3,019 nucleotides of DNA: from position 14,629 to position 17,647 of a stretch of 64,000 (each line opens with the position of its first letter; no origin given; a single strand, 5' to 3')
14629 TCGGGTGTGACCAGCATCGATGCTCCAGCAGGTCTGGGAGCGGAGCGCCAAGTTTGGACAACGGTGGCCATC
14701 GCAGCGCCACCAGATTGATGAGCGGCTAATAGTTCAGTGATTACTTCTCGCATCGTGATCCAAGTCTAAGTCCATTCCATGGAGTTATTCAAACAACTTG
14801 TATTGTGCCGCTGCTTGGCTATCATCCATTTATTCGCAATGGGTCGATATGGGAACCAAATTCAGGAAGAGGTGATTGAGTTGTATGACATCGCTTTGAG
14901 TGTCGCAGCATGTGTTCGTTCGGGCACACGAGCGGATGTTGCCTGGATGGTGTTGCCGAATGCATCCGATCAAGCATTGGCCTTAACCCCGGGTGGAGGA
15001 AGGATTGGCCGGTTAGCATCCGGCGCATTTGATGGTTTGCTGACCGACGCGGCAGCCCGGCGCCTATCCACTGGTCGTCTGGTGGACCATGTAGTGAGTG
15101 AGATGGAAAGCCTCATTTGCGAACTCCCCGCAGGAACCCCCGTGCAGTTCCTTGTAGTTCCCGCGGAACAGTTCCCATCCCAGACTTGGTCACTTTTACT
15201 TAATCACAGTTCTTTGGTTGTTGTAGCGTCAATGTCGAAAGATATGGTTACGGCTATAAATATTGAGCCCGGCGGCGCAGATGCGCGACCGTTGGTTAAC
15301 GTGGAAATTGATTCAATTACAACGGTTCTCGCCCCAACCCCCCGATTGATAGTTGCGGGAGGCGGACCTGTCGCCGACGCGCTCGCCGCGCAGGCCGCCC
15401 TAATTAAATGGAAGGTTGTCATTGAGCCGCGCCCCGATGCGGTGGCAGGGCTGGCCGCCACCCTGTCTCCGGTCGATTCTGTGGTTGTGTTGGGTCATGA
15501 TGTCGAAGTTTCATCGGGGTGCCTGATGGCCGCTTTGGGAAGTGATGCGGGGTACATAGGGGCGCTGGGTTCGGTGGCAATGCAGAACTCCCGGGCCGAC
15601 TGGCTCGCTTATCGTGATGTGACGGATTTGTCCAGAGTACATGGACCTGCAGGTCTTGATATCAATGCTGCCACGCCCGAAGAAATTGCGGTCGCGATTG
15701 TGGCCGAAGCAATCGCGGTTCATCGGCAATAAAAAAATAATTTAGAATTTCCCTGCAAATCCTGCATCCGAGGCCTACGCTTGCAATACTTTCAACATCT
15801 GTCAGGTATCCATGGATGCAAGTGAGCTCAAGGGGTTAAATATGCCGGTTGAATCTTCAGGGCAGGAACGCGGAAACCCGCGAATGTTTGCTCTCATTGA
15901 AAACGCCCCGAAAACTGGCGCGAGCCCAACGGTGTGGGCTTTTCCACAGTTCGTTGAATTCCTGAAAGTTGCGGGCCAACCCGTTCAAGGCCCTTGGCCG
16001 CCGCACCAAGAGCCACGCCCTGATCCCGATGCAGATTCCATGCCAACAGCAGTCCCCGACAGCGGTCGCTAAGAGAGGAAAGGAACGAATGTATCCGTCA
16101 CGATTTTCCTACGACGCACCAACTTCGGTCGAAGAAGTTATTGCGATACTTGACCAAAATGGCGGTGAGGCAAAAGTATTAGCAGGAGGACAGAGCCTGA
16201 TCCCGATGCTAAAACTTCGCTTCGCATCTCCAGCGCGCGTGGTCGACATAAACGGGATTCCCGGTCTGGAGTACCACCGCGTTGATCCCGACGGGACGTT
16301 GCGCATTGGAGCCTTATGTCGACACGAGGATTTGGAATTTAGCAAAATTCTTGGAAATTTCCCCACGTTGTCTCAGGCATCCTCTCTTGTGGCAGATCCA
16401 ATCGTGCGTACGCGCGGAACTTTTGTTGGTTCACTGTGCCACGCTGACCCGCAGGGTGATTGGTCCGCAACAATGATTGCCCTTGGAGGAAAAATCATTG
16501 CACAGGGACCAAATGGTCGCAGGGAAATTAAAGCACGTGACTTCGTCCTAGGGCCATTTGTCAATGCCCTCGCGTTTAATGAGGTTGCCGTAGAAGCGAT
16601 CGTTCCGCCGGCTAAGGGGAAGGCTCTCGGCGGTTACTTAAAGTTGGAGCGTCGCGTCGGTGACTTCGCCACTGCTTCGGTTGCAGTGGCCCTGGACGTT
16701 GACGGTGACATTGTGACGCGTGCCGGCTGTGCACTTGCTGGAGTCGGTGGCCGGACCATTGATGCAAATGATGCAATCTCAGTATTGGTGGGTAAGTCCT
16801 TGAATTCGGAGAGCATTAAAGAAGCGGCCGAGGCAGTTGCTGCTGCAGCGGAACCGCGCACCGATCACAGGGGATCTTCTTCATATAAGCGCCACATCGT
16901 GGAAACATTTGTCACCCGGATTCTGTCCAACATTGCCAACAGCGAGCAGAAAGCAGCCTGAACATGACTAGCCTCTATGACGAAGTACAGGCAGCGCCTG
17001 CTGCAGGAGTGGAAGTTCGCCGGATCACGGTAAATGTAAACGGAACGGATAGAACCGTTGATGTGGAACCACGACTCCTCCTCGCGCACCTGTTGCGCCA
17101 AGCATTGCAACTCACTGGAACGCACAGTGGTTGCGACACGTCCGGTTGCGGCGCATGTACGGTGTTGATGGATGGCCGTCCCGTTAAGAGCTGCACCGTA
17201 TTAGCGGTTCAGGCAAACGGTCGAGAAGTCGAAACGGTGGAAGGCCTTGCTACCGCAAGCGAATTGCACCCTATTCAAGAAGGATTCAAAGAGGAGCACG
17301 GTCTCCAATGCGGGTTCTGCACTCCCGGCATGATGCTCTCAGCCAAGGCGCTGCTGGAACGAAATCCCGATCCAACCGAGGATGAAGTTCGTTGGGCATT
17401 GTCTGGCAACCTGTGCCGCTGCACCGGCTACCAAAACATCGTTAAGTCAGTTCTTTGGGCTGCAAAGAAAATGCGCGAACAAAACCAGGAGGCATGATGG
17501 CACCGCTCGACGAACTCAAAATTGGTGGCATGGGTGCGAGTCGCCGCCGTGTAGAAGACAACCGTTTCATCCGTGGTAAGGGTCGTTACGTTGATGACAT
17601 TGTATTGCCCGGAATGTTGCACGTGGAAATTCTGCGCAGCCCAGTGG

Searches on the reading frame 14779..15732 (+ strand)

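Call 3: search_protein_families(library=pfam, proteins=[window:14779-15732:+], max_evalue=0.01)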
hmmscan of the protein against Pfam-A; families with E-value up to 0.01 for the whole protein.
window:14779-15732:+ (317 aa): 1 family
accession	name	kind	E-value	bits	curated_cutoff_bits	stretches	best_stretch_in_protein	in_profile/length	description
PF13478.12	XdhC_C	-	1.3e-24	87.5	29.7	1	190-310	1-124/125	XdhC Rossmann domain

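Call 4: search_protein_families(library=ncbifam, proteins=[window:14779-15732:+], max_evalue=0.01)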
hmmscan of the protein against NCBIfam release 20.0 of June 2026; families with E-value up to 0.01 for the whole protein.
window:14779-15732:+ (317 aa): 2 families
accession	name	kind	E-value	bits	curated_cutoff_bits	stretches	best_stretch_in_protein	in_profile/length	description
NF045664.1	XdhC_rel_AOR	equivalog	5.9e-19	68.5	350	1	235-316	262-345/346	XdhC family aldehyde oxidoreductase maturation factor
TIGR02964.1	xanthine_xdhC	equivalog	2e-05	24.3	161.6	1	221-310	151-244/246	xanthine dehydrogenase accessory protein XdhC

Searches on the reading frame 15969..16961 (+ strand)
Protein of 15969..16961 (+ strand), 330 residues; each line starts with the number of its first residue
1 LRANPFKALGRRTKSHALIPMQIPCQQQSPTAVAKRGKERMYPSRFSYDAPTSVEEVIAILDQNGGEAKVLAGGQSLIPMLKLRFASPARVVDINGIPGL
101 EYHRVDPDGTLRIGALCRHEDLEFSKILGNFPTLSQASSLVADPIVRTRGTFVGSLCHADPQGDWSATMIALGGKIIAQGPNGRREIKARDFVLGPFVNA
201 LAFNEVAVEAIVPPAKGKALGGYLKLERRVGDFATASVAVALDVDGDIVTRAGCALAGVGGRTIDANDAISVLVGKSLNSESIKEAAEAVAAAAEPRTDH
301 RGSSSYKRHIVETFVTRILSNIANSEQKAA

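Call 3: search_protein_families(library=pfam, proteins=[window:15969-16961:+], max_evalue=0.01)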
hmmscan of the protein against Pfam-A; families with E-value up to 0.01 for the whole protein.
window:15969-16961:+ (330 aa): 2 families
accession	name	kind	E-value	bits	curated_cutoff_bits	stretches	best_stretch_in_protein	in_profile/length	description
PF00941.27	FAD_binding_5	-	4.9e-39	134.3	27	1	45-213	2-168/170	FAD binding domain in molybdopterin dehydrogenase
PF03450.22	CO_deh_flav_C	-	7.9e-21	74.6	25.5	1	223-320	3-100/102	CO dehydrogenase flavoprotein C-terminal domain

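Call 4: search_protein_families(library=ncbifam, proteins=[window:15969-16961:+], max_evalue=0.01)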
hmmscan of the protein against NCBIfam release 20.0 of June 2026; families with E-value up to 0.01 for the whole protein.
window:15969-16961:+ (330 aa): 7 families
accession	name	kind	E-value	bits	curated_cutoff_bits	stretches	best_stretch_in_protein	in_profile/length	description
NF041019.1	glyceraldDH_beta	equivalog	1.3e-76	257.5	350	1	41-321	1-279/280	glyceraldehyde dehydrogenase subunit beta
NF043083.1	XdhB_XDHase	equivalog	8.3e-36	123.6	310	1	47-325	6-286/289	xanthine dehydrogenase subunit XdhB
NF007427.0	PRK09971.1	equivalog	1.7e-33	116.1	287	1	47-326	6-287/292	xanthine dehydrogenase FAD-binding subunit XdhB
TIGR03195.1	4hydrxCoA_B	equivalog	1.8e-28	99.6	404.55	2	155-321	151-318/321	4-hydroxybenzoyl-CoA reductase subunit beta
TIGR02963.1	xanthine_xdhA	equivalog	6.2e-28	97.6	467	1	44-318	191-464/468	xanthine dehydrogenase small subunit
TIGR03312.1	Se_sel_red_FAD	hypoth_equivalog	2.4e-10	40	241.5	1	50-329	6-257/257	molybdopterin-dependent oxidoreductase FAD-binding subunit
TIGR03199.1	pucC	equivalog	1.7e-06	27.5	306.05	1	51-291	1-238/264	xanthine dehydrogenase subunit C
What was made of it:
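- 15969..16961 (+): coxM (FAD subunit). calls 3, 4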

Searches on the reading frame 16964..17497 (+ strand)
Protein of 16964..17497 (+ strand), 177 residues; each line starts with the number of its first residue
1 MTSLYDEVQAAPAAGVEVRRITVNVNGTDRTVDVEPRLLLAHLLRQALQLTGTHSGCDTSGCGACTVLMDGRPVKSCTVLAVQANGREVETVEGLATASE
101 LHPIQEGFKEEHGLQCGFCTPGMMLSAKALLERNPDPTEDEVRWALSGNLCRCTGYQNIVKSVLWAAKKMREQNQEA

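Call 3: search_protein_families(library=pfam, proteins=[window:16964-17497:+], max_evalue=0.01)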
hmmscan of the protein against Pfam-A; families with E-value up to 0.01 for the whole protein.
window:16964-17497:+ (177 aa): 3 families
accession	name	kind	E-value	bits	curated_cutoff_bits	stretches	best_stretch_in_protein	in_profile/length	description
PF01799.25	Fer2_2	-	2.7e-33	114.4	30.3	1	91-163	1-74/75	[2Fe-2S] binding domain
PF00111.32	Fer2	-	5.4e-07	29.9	21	1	23-76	1-54/77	2Fe-2S iron-sulfur cluster binding domain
PF13085.11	Fer2_3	-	9.4e-05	22.8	27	1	55-94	50-88/107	2Fe-2S iron-sulfur cluster binding domain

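Call 4: search_protein_families(library=ncbifam, proteins=[window:16964-17497:+], max_evalue=0.01)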
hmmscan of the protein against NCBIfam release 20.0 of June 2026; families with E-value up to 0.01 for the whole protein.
window:16964-17497:+ (177 aa): 13 families
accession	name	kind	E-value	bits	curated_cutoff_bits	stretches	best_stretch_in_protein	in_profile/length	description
NF041020.1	glyceraldDH_gamma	equivalog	1.1e-72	243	290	1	18-171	10-163/164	glyceraldehyde dehydrogenase subunit gamma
TIGR03193.1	4hydroxCoAred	equivalog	7.7e-57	191.4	257.8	1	22-166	3-147/148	4-hydroxybenzoyl-CoA reductase subunit gamma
TIGR03198.1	pucE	equivalog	1.2e-51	174.1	254.3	1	21-167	4-149/151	xanthine dehydrogenase subunit E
NF045668.1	pterin_aldehy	equivalog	2.9e-51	174.6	1100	1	22-175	4-160/905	molybdopterin-dependent aldehyde oxidoreductase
NF043084.2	XdhC_XDHase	equivalog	3.9e-51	172.5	217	1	20-163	2-146/151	xanthine dehydrogenase subunit XdhC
TIGR03311.1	Se_dep_XDH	equivalog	4e-45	154.2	830.45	1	25-174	5-151/848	selenium-dependent xanthine dehydrogenase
NF008514.0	PRK11433.1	equivalog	5e-44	150.4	322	1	9-168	41-215/218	aldehyde dehydrogenase iron-sulfur subunit PaoA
NF007387.0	PRK09908.1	equivalog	3.6e-42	143.5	212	1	17-168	5-157/159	xanthine dehydrogenase iron sulfur-binding subunit XdhC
TIGR02963.1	xanthine_xdhA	equivalog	1.4e-39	136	467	1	31-170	12-161/468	xanthine dehydrogenase small subunit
TIGR02969.1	mam_aldehyde_ox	subfamily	3.2e-34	117.6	1912.3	1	32-163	15-157/1330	aldehyde oxidase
TIGR03313.1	Se_sel_red_Mo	hypoth_equivalog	3.8e-13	48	1101.9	1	25-174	3-152/951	molybdopterin-dependent oxidoreductase Mo/Fe-S-binding subunit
NF006391.0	PRK08640.1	equivalog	0.0042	16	244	1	56-84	63-91/254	succinate dehydrogenase iron-sulfur subunit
NF004898.0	PRK06259.1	equivalog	0.0052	15.5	385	0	54-99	49-92/488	fumarate reductase (CoM/CoB) subunit TfrB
